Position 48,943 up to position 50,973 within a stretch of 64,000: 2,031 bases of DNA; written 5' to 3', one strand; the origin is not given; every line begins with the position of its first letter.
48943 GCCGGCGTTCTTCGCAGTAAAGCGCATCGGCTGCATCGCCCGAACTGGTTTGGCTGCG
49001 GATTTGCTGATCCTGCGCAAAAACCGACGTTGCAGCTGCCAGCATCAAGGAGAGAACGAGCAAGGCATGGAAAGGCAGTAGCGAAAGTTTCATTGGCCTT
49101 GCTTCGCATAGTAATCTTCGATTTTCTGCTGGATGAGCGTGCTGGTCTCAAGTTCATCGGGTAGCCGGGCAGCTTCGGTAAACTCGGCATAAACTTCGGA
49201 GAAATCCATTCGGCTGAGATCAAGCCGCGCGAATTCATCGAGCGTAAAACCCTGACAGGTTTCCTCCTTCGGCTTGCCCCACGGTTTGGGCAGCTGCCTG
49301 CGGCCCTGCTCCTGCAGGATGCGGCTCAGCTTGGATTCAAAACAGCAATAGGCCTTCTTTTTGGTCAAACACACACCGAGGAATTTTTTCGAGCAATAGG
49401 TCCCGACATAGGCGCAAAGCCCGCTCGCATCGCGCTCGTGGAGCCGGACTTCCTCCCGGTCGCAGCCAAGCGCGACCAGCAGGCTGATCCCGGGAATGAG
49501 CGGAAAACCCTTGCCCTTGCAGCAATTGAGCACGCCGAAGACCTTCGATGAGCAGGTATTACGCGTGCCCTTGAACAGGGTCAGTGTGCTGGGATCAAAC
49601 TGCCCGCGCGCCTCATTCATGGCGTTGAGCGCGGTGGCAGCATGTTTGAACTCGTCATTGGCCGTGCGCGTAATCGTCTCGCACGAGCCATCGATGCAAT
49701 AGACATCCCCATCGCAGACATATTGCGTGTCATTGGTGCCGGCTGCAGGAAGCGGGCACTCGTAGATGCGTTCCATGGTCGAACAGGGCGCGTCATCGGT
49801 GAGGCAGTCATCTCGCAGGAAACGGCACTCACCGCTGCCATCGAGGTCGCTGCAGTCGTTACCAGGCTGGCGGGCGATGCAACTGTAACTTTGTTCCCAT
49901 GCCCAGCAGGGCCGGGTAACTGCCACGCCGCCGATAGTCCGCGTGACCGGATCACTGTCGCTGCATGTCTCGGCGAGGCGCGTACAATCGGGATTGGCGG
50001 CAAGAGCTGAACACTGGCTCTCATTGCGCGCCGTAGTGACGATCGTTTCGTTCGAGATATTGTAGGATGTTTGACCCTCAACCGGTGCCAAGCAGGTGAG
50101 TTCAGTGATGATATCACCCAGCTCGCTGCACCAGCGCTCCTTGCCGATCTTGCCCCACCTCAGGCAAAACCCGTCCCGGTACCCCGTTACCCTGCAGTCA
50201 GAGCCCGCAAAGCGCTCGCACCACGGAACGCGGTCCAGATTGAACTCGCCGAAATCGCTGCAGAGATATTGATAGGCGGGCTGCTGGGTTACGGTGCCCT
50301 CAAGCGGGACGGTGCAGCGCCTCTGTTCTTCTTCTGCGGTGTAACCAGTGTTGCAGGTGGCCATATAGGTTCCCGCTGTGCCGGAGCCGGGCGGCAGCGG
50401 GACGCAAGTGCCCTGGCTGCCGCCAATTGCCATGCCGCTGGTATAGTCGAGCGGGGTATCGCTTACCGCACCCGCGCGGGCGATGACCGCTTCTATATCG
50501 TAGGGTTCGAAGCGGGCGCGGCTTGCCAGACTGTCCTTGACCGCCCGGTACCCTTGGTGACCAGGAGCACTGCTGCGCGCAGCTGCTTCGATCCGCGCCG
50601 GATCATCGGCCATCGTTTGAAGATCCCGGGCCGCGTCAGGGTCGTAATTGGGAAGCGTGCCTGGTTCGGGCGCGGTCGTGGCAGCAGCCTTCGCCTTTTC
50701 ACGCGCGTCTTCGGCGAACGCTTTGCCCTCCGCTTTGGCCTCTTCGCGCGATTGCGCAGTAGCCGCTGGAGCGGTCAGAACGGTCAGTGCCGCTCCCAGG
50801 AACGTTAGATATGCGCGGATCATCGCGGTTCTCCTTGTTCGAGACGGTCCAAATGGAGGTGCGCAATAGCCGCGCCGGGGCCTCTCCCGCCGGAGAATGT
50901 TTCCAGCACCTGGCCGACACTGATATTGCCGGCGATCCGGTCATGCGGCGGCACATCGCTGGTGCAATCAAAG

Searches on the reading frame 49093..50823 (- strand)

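Call 11: search_protein_families(library=pfam, proteins=[window:49093-50823:-], max_evalue=0.001)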
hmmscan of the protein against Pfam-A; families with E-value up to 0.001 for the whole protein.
window:49093-50823:- (577 aa): 1 family
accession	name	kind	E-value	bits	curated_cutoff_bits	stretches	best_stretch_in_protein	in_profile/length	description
PF06986.16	F_T4SS_TraN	-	1.8e-87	293.4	23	1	280-527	1-240/240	F-type Type IV secretion system, TraN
